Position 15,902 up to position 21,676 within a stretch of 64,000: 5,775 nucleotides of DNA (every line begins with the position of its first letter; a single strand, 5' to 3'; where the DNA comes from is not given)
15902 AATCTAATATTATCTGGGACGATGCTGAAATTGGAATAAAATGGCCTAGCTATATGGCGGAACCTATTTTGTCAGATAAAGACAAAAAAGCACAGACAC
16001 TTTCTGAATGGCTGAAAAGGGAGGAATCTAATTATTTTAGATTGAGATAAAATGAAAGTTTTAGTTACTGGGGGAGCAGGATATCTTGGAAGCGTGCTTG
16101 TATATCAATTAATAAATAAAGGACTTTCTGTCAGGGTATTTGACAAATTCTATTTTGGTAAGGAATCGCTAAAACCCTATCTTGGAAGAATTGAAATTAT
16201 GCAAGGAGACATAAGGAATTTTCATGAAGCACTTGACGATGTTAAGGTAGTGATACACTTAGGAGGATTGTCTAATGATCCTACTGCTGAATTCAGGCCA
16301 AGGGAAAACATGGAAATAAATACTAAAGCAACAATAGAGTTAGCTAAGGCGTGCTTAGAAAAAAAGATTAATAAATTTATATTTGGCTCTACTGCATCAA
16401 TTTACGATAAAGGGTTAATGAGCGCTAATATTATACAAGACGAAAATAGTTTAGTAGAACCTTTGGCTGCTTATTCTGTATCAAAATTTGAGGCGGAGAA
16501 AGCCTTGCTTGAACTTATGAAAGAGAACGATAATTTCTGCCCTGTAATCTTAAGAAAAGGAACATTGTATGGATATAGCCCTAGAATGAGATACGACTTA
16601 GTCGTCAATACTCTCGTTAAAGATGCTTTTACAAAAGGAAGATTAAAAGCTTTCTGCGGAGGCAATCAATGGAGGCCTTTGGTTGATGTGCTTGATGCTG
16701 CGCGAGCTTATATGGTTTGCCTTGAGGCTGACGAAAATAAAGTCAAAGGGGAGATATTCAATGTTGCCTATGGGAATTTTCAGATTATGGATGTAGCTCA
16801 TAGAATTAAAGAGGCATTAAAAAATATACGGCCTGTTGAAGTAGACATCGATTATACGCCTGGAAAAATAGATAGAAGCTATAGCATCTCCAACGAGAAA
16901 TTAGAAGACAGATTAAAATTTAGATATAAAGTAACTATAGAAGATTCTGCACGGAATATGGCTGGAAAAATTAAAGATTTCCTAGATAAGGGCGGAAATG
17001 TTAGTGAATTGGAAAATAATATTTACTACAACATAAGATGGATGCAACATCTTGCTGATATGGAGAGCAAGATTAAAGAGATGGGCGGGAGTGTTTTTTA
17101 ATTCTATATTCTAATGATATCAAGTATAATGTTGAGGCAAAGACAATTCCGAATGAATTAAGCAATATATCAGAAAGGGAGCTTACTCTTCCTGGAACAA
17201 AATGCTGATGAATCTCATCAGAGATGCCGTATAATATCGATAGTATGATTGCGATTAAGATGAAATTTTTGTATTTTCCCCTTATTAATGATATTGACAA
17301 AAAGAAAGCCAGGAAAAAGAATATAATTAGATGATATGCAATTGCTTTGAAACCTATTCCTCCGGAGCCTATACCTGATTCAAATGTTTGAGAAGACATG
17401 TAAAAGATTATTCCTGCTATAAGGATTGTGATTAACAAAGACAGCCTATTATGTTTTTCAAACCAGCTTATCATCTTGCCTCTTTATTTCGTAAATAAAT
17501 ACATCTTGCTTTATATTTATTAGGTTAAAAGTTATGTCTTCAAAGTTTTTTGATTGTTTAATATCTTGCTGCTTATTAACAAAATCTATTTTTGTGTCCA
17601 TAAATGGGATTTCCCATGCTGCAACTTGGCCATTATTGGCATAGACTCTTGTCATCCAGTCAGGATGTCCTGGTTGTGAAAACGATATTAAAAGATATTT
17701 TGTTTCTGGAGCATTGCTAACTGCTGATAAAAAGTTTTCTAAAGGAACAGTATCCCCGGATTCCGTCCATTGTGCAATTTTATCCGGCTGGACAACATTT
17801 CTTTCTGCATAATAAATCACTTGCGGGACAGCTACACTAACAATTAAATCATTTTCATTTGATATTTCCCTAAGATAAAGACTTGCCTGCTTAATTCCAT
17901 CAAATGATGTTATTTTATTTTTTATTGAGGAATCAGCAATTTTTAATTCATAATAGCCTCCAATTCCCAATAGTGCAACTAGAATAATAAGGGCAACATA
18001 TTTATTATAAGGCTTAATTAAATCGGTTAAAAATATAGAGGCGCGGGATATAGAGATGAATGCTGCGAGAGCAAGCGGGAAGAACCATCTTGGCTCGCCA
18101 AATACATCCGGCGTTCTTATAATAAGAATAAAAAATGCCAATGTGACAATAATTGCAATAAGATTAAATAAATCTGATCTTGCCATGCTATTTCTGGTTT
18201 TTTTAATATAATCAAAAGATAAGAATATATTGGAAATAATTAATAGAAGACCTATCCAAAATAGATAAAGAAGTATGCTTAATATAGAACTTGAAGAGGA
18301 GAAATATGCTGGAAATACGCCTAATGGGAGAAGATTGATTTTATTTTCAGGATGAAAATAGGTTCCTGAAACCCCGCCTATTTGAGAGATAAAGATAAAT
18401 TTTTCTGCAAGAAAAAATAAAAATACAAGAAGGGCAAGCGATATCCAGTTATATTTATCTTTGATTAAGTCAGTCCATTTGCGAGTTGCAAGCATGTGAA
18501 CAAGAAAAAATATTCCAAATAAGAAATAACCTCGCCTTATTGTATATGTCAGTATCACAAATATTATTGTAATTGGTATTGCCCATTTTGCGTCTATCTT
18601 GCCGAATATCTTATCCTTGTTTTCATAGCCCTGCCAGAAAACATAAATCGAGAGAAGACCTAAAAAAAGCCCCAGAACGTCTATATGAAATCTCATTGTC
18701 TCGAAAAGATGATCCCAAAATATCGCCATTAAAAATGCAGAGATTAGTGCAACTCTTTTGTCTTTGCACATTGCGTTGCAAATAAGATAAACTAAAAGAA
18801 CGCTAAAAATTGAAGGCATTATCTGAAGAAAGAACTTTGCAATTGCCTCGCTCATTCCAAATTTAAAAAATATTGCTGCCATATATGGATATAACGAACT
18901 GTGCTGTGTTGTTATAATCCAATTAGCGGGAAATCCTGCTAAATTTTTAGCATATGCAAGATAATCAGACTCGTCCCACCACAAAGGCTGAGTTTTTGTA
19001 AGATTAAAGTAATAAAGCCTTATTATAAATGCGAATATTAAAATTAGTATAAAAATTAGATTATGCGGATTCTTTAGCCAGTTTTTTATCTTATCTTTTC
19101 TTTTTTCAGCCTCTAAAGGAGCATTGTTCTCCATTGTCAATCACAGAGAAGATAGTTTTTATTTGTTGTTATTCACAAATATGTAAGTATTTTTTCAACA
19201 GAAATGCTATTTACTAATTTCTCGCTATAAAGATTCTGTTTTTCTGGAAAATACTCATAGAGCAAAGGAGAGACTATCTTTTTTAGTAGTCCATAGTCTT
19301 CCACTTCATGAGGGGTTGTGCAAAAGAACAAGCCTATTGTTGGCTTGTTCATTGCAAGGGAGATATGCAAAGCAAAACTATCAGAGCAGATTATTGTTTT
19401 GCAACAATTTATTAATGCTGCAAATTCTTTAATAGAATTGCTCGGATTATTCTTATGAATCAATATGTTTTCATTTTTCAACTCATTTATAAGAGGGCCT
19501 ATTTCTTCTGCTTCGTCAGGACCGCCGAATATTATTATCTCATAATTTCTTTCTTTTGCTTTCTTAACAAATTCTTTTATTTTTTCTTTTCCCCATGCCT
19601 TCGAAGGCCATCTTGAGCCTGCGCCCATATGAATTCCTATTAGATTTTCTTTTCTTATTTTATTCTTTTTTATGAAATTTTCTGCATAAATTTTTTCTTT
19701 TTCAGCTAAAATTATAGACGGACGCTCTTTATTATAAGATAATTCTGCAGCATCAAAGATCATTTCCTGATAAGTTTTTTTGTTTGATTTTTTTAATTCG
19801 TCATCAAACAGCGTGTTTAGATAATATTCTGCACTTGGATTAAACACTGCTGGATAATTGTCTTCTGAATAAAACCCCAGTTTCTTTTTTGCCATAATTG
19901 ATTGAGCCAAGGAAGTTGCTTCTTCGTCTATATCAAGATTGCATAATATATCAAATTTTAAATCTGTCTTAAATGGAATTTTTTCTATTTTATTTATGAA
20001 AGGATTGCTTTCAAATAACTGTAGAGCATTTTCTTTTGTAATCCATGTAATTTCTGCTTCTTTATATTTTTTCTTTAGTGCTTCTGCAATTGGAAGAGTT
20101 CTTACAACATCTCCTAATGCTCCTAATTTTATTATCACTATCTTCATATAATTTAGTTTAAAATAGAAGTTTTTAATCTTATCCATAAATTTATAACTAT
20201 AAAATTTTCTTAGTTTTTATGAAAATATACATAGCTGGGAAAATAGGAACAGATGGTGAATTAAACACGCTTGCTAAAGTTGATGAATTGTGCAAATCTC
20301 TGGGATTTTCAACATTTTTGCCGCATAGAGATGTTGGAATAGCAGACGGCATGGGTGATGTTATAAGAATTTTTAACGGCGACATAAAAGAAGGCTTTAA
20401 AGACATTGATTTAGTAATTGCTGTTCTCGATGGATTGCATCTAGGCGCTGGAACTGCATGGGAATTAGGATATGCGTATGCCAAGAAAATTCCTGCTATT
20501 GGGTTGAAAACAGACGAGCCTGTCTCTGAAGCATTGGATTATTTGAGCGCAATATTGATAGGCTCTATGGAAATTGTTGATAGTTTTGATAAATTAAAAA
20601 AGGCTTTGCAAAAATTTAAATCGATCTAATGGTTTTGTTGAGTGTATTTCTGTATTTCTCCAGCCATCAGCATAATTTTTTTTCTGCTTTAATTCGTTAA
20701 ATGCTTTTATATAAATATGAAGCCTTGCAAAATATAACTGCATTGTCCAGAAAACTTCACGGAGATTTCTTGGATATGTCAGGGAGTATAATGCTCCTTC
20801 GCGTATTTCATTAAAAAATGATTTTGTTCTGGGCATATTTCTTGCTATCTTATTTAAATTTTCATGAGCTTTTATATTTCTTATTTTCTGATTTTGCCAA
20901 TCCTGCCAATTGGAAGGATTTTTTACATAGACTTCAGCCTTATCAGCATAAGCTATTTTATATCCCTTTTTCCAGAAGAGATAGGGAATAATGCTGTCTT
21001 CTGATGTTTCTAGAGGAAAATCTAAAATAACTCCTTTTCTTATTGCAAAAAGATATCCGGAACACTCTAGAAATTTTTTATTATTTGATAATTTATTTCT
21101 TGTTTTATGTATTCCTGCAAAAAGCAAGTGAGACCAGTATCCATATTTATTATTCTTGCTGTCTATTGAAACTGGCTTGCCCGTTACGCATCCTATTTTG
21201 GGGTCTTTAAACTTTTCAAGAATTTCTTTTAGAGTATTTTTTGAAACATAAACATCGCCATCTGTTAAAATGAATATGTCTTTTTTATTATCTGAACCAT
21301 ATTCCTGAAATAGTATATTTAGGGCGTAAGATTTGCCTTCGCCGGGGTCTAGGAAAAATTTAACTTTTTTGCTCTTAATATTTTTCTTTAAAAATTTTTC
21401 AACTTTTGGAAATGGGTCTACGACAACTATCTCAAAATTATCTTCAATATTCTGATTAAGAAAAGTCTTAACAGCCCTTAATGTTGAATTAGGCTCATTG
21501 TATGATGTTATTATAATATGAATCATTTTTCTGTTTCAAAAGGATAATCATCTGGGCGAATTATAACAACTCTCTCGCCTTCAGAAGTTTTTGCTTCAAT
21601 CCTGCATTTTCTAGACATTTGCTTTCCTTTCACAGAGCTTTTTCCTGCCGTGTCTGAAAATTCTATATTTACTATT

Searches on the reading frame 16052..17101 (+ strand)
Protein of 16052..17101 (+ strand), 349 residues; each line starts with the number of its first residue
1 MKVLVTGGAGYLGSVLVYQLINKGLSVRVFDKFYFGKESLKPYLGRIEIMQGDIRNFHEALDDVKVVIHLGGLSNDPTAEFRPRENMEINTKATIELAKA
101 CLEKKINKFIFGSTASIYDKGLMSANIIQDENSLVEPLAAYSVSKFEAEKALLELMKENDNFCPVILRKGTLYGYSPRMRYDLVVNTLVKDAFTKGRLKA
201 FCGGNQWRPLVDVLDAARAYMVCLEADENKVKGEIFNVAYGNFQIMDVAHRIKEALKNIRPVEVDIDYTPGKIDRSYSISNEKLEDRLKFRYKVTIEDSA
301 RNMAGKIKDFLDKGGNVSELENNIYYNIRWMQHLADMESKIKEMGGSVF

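Call 52: search_protein_families(library=pfam, proteins=[window:16052-17101:+], max_evalue=0.0001)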
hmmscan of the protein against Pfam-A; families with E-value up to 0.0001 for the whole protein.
window:16052-17101:+ (349 aa): 7 families
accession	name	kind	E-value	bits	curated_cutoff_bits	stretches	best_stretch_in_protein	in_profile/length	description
PF01370.27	Epimerase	-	2.7e-38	132.2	20.9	1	3-239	1-240/240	NAD dependent epimerase/dehydratase family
PF01073.25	3Beta_HSD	-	1.2e-21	77.5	22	1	4-186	1-195/280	3-beta hydroxysteroid dehydrogenase/isomerase family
PF16363.11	GDP_Man_Dehyd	-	2.4e-20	73.7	27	1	4-303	1-332/332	GDP-mannose 4,6 dehydratase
PF04321.23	RmlD_sub_bind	-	1.5e-14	54.2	27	1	1-200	1-175/287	RmlD substrate binding domain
PF07993.18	NAD_binding_4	-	7.9e-10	38.7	20.1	1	56-203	81-240/258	Male sterility protein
PF02719.21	Polysacc_synt_2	-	5e-09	36.2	20.2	1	3-128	1-138/293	Polysaccharide biosynthesis protein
PF13460.12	NAD_binding_10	-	2.1e-06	28.2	27.2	1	7-152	1-131/184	NAD(P)H-binding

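Call 53: search_protein_families(library=ncbifam, proteins=[window:16052-17101:+], max_evalue=1e-8)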
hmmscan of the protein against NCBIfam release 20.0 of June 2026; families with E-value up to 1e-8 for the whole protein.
window:16052-17101:+ (349 aa): 14 families
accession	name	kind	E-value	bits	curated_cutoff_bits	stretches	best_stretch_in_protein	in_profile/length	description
TIGR01179.1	galE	equivalog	2.8e-29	102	262.3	1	2-169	1-173/332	UDP-glucose 4-epimerase GalE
TIGR04180.1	EDH_00030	hypoth_equivalog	3e-23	82.4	475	1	3-259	1-259/297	NAD-dependent 4,6-dehydratase LegB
TIGR02197.1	heptose_epim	equivalog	4.6e-21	75.3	274.6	1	3-277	1-279/316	ADP-glyceromanno-heptose 6-epimerase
TIGR01181.1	dTDP_gluc_dehyt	equivalog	1.6e-19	70.1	365.1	1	2-302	1-306/321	dTDP-glucose 4,6-dehydratase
NF007956.0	PRK10675.1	subfamily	5.5e-18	65.2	394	1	1-169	1-177/338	UDP-glucose 4-epimerase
TIGR03466.1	HpnA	hypoth_equivalog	7.1e-16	58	367.65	1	1-253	1-243/327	hopanoid-associated sugar epimerase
NF042422.1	oxyalk_red_OleD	equivalog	4.2e-13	49.4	580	1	1-226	1-217/329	2-alkyl-3-oxoalkanoate reductase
TIGR01214.1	rmlD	equivalog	5.9e-13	48.6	224.05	1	2-226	1-199/285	dTDP-4-dehydrorhamnose reductase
NF042423.1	oxyalk_red_Shew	equivalog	2.4e-11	43.3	580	1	2-176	10-178/331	2-alkyl-3-oxoalkanoate reductase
TIGR01746.1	Thioester-redct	subfamily_domain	2.5e-11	43.5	213.35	0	55-276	80-299/371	thioester reductase domain-containing protein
TIGR03589.1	PseB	equivalog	1.1e-10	40.9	407.75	1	2-114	6-125/324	UDP-N-acetylglucosamine 4,6-dehydratase (inverting)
NF008360.0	PRK11150.1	equivalog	1.5e-10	40.8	452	1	3-249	2-247/310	ADP-glyceromanno-heptose 6-epimerase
NF043036.1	ErythonDh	equivalog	1.5e-10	40.8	325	1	1-149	1-157/321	D-erythronate dehydrogenase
NF007490.0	PRK10084.1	subfamily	5.3e-10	38.8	649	0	131-326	157-350/361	dTDP-glucose 4,6-dehydratase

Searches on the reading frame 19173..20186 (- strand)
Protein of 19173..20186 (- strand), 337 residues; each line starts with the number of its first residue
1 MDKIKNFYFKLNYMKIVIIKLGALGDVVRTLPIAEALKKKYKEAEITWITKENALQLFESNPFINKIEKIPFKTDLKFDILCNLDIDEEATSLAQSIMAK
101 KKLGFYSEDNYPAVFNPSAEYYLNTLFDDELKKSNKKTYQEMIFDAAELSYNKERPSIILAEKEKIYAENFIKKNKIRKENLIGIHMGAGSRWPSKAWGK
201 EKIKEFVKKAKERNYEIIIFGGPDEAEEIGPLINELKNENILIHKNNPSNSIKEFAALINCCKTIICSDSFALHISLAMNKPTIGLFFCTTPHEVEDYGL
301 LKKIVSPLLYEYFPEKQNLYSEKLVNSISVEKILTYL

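Call 16: search_protein_families(library=pfam, proteins=[window:19173-20186:-], max_evalue=0.001)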
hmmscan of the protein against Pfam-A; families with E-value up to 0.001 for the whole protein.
window:19173-20186:- (337 aa): 1 family
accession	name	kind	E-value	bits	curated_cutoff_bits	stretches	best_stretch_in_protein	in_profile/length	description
PF01075.23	Glyco_transf_9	-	2.3e-20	73.4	22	1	137-307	66-229/247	Glycosyltransferase family 9 (heptosyltransferase)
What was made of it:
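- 19173..20186 (-): GT9 heptosyltransferase-family glycosyltransferase: a possible user of the heptose donor. PF01075 scores 73 bits (call 16).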

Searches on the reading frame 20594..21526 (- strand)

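Call 52: search_protein_families(library=pfam, proteins=[window:20594-21526:-], max_evalue=0.0001)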
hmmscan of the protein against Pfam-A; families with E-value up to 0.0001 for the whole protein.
window:20594-21526:- (310 aa): 4 families
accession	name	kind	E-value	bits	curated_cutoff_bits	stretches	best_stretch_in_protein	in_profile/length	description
PF00535.33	Glycos_transf_2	-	5.3e-18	65.9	23.3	1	4-167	2-164/168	Glycosyl transferase family 2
PF13641.12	Glyco_tranf_2_3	-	1.6e-16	61.5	27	1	3-218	4-228/230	Glycosyltransferase like family 2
PF13506.12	Glyco_transf_21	-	1.3e-07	31.7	21.7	1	63-164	13-111/174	Glycosyl transferase family 21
PF13632.12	Glyco_trans_2_3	-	3.6e-07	30.6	27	1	85-220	2-142/198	Glycosyl transferase family group 2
